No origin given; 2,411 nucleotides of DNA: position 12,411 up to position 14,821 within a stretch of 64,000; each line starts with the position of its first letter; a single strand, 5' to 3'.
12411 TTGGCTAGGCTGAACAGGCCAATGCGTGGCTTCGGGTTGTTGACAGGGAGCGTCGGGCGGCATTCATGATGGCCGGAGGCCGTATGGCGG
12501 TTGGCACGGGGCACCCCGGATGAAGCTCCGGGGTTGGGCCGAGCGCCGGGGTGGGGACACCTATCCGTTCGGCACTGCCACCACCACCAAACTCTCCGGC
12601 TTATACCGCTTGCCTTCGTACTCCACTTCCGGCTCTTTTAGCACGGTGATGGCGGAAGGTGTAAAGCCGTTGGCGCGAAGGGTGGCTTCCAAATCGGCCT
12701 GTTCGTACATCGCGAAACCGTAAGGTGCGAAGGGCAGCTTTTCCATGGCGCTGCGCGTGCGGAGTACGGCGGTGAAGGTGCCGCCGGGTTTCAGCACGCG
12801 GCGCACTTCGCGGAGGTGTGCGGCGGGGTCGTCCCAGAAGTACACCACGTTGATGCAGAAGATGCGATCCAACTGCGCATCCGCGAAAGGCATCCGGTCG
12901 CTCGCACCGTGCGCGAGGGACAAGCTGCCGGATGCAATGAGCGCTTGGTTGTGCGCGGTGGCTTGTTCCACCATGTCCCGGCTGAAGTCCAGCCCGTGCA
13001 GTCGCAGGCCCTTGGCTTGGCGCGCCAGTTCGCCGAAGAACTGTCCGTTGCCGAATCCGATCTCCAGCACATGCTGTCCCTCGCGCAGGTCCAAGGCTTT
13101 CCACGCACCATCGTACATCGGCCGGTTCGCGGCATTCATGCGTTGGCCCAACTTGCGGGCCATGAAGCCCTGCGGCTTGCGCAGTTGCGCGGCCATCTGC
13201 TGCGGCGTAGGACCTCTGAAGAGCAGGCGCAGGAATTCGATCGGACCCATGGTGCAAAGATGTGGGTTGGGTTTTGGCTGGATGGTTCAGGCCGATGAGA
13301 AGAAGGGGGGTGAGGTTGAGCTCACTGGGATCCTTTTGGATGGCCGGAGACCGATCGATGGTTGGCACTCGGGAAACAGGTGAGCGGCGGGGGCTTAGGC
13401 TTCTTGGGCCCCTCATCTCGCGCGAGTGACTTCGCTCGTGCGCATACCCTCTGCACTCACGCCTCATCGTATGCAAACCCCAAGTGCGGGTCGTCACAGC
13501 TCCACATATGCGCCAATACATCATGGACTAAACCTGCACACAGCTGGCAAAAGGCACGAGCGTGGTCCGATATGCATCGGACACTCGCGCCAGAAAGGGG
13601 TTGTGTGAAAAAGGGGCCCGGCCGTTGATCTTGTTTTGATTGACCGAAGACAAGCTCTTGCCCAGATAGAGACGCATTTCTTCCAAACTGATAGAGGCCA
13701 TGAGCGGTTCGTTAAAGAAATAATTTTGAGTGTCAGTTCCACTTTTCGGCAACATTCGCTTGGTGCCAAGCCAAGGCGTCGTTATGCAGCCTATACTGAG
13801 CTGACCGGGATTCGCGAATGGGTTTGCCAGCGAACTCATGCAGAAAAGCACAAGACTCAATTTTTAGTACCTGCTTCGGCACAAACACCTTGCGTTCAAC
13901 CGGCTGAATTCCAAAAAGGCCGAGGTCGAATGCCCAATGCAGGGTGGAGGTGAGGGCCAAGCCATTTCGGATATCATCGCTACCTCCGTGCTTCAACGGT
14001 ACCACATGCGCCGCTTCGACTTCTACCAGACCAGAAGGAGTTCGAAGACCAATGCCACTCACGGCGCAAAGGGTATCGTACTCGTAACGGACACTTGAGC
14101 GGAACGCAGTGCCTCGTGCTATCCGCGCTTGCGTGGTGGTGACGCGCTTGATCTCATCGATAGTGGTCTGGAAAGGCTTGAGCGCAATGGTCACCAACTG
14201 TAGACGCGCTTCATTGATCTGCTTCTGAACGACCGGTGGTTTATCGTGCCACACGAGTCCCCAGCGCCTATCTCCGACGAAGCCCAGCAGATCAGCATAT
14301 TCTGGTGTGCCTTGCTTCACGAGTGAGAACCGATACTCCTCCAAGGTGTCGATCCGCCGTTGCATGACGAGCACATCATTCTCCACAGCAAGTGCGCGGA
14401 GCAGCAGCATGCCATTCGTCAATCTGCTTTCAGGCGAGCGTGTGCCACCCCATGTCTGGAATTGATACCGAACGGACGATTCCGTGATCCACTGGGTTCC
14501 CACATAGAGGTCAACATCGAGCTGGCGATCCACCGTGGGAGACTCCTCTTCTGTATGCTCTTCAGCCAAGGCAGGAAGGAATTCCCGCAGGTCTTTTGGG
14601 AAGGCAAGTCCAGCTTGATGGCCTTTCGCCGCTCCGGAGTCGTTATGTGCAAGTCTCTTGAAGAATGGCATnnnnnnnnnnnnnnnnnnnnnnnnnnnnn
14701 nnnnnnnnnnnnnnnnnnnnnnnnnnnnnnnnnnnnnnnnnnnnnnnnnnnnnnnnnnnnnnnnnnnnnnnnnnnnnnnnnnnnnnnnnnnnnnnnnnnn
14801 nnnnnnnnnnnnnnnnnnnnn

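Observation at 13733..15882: Three-gene cassette: Cys-His-Asp protein plus two HNH nucleases with different reader domains and no methyltransferase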

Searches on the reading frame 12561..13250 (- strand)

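Call 3: search_protein_families(library=pfam, proteins=[window:12561-13250:-], max_evalue=0.1)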
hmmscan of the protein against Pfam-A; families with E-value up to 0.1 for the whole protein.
window:12561-13250:- (229 aa): 16 families
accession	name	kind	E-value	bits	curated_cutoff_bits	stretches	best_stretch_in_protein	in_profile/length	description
PF08241.18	Methyltransf_11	-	8.7e-21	74.8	21.2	1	62-159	1-93/95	Methyltransferase domain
PF13649.12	Methyltransf_25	-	7.8e-19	68.6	27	1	61-157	1-97/97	Methyltransferase domain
PF13847.12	Methyltransf_31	-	1.2e-13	51.4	27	1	56-161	2-109/145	Methyltransferase domain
PF08242.18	Methyltransf_12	-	1.5e-13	51.8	30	1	62-159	1-98/98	Methyltransferase domain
PF01209.24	Ubie_methyltran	-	2.6e-09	37.2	20.1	1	55-175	45-165/233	ubiE/COQ5 methyltransferase family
PF13489.12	Methyltransf_23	-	7.4e-09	36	27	1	55-197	20-160/164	Methyltransferase domain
PF24675.1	NpmA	-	4.3e-06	26.6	60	1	49-108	15-74/214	16S rRNA (adenine(1408)-N(1))-methyltransferase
PF02390.23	Methyltransf_4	-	0.00023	21.1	24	1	60-132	4-78/173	Putative methyltransferase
PF02353.26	CMAS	-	0.0011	18.7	27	1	38-160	43-163/273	Mycolic acid cyclopropane synthetase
PF08003.17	Methyltransf_9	-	0.0012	18.4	23.8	1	57-159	115-215/315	Protein of unknown function (DUF1698)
PF07021.18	MetW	-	0.013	15.6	21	1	55-103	11-58/193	Methionine biosynthesis protein MetW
PF06080.18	DUF938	-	0.026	14.8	27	1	57-159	24-135/202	Protein of unknown function (DUF938)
PF00398.26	RrnaAD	-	0.033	13.7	24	1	41-81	14-54/263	Ribosomal RNA adenine dimethylase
PF03141.22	Methyltransf_29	-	0.047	12.7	23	1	113-160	168-216/506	Putative S-adenosyl-L-methionine-dependent methyltransferase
PF05148.21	Methyltransf_8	-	0.063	13.6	27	1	118-160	114-155/219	Hypothetical methyltransferase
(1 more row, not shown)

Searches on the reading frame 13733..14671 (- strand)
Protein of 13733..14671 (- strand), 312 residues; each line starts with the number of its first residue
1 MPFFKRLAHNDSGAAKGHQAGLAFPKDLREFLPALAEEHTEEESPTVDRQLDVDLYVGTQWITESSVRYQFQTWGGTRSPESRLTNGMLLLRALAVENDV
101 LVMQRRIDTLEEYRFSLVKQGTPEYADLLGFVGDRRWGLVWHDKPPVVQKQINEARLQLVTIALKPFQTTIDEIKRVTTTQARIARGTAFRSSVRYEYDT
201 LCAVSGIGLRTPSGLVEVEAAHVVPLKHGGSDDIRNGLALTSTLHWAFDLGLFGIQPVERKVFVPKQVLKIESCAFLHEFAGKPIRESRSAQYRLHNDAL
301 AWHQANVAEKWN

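Call 3: search_protein_families(library=pfam, proteins=[window:13733-14671:-], max_evalue=0.1)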
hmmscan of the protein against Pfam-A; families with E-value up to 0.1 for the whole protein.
window:13733-14671:- (312 aa): 3 families
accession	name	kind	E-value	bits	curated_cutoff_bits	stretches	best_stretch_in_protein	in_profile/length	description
PF13391.12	HNH_2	-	4.5e-12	46.1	21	1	202-256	1-66/66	HNH endonuclease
PF09217.15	EcoRII-N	-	7.7e-07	29.5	25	1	3-86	8-88/154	Restriction endonuclease EcoRII, N-terminal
PF18243.6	BfiI_DBD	-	0.017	15.3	25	1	23-131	37-138/165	Metal-independent restriction enzyme BfiI DNA binding domain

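Call 4: search_protein_families(library=padloc, proteins=[window:13733-14671:-], max_evalue=0.1)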
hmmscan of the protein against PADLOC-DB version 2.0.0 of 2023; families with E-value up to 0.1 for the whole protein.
window:13733-14671:- (312 aa): 3 families
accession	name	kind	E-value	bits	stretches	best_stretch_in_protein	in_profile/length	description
PDLC04132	HNH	-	8.1e-12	42.8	1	171-307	139-271/286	-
PDLC03467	REase_II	-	0.00032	18.1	1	3-78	21-94/365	Type II restriction enzyme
PDLC03425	REase_II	-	0.005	13.9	1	25-129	231-328/358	Type II restriction enzyme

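Call 5: search_protein_families(library=ncbifam, proteins=[window:13733-14671:-], max_evalue=0.1)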
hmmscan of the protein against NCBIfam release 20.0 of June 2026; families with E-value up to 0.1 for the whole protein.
window:13733-14671:- (312 aa): 1 family
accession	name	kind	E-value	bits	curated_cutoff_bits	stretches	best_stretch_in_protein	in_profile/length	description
NF045808.1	PT-DNA_restrict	exception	1.6e-20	73.4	180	1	170-307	145-282/284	phosphorothioated DNA-binding restriction endonuclease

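Call 6: search_solved_structures(query=window:13733-14671:-, max_evalue=1, show_alignments=2)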
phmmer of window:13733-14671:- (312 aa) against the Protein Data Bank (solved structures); distinct sequences matched with E-value up to 1: 8.
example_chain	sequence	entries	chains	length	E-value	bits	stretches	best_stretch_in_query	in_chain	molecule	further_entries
3hqf_A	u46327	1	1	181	0.00062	22.3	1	3-85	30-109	Restriction endonuclease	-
3zi5_A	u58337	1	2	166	0.0024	20.4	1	24-135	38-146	RESTRICTION ENDONUCLEASE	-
1na6_A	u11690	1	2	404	0.0033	19.9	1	3-56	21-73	Restriction endonuclease EcoRII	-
2c1l_A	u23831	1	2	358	0.014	17.8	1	24-135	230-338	RESTRICTION ENDONUCLEASE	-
6r83_1a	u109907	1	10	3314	0.086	15.2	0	134-202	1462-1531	Hemocyanin subunit 1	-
4yd9_A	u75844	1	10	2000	0.1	15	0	134-202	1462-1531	hemocyanin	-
6ghs_A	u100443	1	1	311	0.41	13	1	179-255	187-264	TagI restriction endonuclease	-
9vtd_A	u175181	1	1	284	0.65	12.4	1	228-268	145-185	LynF/TruF/PatF family peptide O-prenyltransferase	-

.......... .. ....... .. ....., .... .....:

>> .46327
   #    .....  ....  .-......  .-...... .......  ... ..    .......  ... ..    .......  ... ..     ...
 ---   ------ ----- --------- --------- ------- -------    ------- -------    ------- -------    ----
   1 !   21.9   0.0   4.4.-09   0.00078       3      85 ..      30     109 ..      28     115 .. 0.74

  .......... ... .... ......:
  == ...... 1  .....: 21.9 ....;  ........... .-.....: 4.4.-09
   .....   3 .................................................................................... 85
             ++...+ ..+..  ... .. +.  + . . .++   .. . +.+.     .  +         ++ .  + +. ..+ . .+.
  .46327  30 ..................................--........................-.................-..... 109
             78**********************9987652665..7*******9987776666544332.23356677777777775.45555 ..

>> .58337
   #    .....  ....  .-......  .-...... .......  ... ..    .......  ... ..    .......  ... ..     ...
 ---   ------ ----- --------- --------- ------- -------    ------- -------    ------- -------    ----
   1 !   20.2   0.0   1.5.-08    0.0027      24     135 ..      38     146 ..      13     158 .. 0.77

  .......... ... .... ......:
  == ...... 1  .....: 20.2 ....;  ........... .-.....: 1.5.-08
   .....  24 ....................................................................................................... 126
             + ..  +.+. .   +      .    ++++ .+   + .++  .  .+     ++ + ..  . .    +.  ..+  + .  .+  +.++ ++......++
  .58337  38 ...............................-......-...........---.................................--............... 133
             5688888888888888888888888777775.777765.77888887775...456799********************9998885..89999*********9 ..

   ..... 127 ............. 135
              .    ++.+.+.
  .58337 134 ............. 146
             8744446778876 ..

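Call 10: find_homologous_proteins(query=window:13733-14671:-, max_evalue=0.001)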
Query window:13733-14671:- (312 aa): 305 proteins with E <= 0.001 among 3270 candidates; the best 120 are listed.
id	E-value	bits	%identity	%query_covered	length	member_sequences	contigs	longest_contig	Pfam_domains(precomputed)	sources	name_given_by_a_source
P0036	1.1e-207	706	100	100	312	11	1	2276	PF13391.13,PF09217.15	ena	-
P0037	1.7e-164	564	78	100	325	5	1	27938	PF13391.13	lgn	-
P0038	4.1e-162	557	77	100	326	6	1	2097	PF13391.13,PF09217.15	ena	-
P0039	8.8e-159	546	76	99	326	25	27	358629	PF13391.13,PF09217.15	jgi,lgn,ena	-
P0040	1.8e-147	509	71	100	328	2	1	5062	PF13391.13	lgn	-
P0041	2.2e-134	466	74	87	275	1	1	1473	PF13391.13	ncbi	-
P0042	3.3e-131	455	75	84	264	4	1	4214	PF13391.13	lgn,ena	-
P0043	9.3e-122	424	76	79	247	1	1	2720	PF13391.13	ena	-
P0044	3.1e-120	419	59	100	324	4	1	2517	PF13391.13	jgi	-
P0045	2.0e-111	390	76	72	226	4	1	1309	PF13391.13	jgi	jgi:putative restriction endonuclease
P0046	1.5e-104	368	54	100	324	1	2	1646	PF13391.13,PF09217.15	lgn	-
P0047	6.9e-104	365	54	100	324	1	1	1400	PF13391.13,PF09217.15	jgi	jgi:putative restriction endonuclease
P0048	6.9e-103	362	54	99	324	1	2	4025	PF13391.13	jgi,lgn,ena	-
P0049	5.0e-102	359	51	100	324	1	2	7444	PF13391.13,PF09217.15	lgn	-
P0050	7.2e-102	359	52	99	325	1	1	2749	PF13391.13,PF09217.15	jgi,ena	-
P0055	4.0e-101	356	52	100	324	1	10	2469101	PF13391.13,PF09217.15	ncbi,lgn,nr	ncbi:MAG: HNH endonuclease [Verrucomicrobiae bacterium]|nr:HNH endonuclease [Verrucomicrobiae bacter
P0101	2.9e-90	321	49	100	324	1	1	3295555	PF13391.13,PF09217.15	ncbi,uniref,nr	ncbi:restriction endonuclease [Oleiharenicola lentus]|uniref:Restriction endonuclease n=1 Tax=Oleiha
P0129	7.2e-86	306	47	99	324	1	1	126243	PF13391.13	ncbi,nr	ncbi:MAG: HNH endonuclease [Phycisphaerales bacterium]|nr:HNH endonuclease [Phycisphaerales bacteriu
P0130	9.3e-86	306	49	99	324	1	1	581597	PF13391.13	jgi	jgi:putative restriction endonuclease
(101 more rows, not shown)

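Call 22: find_encoding_contigs(protein=P0039, flank=6000, max_places=4)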
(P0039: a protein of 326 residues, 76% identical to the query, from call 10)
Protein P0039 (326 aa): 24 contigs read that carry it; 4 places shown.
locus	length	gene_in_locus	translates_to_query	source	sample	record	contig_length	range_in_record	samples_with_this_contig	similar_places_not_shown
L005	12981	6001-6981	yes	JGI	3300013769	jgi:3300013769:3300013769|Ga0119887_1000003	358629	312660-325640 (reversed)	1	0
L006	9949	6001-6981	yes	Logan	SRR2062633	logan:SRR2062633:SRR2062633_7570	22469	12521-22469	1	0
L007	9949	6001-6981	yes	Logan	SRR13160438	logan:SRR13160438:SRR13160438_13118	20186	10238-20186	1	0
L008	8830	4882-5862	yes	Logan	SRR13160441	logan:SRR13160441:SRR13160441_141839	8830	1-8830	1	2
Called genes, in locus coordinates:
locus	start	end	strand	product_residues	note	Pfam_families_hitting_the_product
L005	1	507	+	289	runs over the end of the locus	PF01135:PCMT, PF01170:UPF0020 (weak), PF13489:Methyltransf_23, PF01209:Ubie_methyltran, PF13847:Methyltransf_31, PF08241:Methyltransf_11, PF08242:Methyltransf_12, PF13649:Methyltransf_25, +4 more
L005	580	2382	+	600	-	PF01301:Glyco_hydro_35, PF02449:Glyco_hydro_42, PF13364:BetaGal_ABD2 (faint), PF21317:BetaGal_ABD_1, PF21467:BetaGal_gal-bd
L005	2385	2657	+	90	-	PF09907:HigB_toxin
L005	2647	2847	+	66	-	-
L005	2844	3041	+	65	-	-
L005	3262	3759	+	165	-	-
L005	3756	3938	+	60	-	-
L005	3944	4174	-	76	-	-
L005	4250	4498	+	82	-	-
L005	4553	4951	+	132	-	-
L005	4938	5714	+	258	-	PF13391:HNH_2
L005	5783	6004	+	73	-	-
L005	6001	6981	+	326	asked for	PF09217:EcoRII-N (weak), PF13391:HNH_2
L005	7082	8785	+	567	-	-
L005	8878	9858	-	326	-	PF13310:Virulence_RhuM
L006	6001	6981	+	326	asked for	PF09217:EcoRII-N (weak), PF13391:HNH_2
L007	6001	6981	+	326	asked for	PF09217:EcoRII-N (weak), PF13391:HNH_2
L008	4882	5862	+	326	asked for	PF09217:EcoRII-N (weak), PF13391:HNH_2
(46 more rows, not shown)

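Call 23: find_encoding_contigs(protein=P0037, flank=6000, max_places=2)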
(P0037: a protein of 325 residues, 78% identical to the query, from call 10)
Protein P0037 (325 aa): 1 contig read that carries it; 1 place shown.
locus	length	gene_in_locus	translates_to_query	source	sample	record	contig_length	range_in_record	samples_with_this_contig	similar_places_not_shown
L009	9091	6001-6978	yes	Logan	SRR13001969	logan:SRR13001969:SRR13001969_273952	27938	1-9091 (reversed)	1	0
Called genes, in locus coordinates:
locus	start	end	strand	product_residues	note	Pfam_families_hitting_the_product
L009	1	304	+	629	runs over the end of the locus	PF14312:FG-GAP_2 (faint)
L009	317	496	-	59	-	-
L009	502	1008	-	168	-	-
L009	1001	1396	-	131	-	-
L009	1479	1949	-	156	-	PF12867:DinB_2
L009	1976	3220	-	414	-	PF07494:Reg_prop (faint)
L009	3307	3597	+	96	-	-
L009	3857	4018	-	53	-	-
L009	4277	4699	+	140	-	-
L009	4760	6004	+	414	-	PF00145:DNA_methylase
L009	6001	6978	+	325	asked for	PF13391:HNH_2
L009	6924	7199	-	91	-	-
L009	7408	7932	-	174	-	-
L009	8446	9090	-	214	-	?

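Call 42: find_encoding_contigs(protein=P0055, flank=5000, max_places=2)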
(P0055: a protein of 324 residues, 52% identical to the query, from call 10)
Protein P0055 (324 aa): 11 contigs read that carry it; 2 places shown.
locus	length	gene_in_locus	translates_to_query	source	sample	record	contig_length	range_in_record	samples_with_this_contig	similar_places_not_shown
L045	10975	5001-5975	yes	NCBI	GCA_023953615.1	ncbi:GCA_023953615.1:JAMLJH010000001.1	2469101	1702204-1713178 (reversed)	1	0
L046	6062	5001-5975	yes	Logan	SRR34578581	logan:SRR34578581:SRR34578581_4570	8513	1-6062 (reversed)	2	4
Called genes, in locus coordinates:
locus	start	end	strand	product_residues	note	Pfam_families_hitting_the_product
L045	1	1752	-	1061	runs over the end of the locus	-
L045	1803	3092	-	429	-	PF00202:Aminotran_3, PF00155:Aminotran_1_2 (faint)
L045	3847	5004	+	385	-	PF00145:DNA_methylase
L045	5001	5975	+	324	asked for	PF09217:EcoRII-N (weak), PF13391:HNH_2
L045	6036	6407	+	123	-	-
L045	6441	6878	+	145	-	PF03852:Vsr, PF04480:DUF559 (faint)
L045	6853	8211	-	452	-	-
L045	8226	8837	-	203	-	PF07638:Sigma70_ECF, PF04542:Sigma70_r2, PF08281:Sigma70_r4_2, PF04545:Sigma70_r4 (weak)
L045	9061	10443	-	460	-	PF03781:FGE-sulfatase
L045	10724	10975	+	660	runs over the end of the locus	PF03169:OPT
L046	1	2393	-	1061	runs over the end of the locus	-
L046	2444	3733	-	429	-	PF00202:Aminotran_3, PF00155:Aminotran_1_2 (faint)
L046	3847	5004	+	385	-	PF00145:DNA_methylase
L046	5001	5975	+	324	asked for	PF09217:EcoRII-N (weak), PF13391:HNH_2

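Call 43: find_encoding_contigs(protein=P0101, flank=5000, max_places=1)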
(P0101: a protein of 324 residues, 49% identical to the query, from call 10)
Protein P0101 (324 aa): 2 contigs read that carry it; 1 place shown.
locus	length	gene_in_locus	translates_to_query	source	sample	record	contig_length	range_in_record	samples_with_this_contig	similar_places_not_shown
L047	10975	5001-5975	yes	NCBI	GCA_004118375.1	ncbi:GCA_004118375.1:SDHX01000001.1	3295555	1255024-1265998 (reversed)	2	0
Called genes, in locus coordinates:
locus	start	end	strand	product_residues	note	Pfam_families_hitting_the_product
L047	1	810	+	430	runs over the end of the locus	PF14390:DUF4420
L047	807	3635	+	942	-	PF10593:Z1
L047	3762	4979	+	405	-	PF00145:DNA_methylase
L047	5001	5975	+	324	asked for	PF09217:EcoRII-N (faint), PF13391:HNH_2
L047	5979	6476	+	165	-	PF03852:Vsr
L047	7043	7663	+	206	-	-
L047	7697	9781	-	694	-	-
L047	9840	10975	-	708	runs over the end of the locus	PF02366:PMT (weak), PF13231:PMT_2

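Call 44: find_encoding_contigs(protein=P0130, flank=5000, max_places=1)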
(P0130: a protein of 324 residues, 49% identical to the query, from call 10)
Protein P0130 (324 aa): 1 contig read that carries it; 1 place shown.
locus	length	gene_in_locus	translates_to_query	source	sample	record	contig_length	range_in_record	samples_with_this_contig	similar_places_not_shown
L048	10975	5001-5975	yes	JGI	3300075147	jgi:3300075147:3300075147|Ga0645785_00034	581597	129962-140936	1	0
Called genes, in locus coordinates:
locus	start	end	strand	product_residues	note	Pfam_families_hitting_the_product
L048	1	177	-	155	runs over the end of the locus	-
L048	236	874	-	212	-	PF08808:RES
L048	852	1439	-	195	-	-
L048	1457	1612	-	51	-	-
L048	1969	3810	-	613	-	-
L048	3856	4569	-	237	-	-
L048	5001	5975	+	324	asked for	PF13391:HNH_2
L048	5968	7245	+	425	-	PF15515:MvaI_BcnI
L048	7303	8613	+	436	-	PF00145:DNA_methylase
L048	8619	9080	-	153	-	PF03852:Vsr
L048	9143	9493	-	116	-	-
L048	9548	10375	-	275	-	-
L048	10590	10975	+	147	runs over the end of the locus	PF22014:DUF6932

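Call 91: search_protein_families(library=phrogs, proteins=[window:13733-14671:-], max_evalue=0.01)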
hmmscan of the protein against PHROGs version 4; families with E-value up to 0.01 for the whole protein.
window:13733-14671:- (312 aa): 6 families
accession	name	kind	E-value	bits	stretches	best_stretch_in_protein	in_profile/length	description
phrog_15103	-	unknown function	1.4e-11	45.4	1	177-258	181-264/280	-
phrog_20585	-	unknown function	3.9e-07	30.3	1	176-262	212-292/337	-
phrog_14240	-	unknown function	2.8e-06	27.8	1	178-284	187-294/315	-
phrog_21425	-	unknown function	0.00042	20.8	1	168-270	184-282/319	-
phrog_23050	-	unknown function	0.00047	20.4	1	187-262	276-345/383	-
phrog_31713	-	unknown function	0.00055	20.2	1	179-263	189-264/292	-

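Call 101: find_encoding_contigs(protein=P0129, flank=5000, max_places=1)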
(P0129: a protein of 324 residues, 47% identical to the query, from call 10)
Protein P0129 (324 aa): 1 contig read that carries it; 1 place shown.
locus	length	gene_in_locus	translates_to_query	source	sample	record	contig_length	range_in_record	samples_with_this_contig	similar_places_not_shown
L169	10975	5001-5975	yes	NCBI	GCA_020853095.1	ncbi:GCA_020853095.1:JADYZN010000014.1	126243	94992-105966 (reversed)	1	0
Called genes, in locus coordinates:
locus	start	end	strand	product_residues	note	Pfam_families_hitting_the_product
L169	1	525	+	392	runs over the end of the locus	PF02746:MR_MLE_N, PF13378:MR_MLE_C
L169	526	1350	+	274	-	PF00106:adh_short, PF08659:KR, PF13561:adh_short_C2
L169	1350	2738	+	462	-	PF04734:Ceramidase_alk (faint)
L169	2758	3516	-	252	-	PF08032:SpoU_sub_bind, PF00588:SpoU_methylase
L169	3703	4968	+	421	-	PF00145:DNA_methylase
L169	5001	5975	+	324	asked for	PF13391:HNH_2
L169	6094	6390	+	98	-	-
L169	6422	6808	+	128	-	PF03852:Vsr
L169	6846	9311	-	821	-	PF13491:FtsK_4TM, PF17854:FtsK_alpha, PF01580:FtsK_SpoIIIE, PF12846:AAA_10 (faint), PF09397:FtsK_gamma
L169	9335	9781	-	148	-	PF00692:dUTPase, PF22769:DCD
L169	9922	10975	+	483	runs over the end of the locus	PF01565:FAD_binding_4, PF02913:FAD-oxidase_C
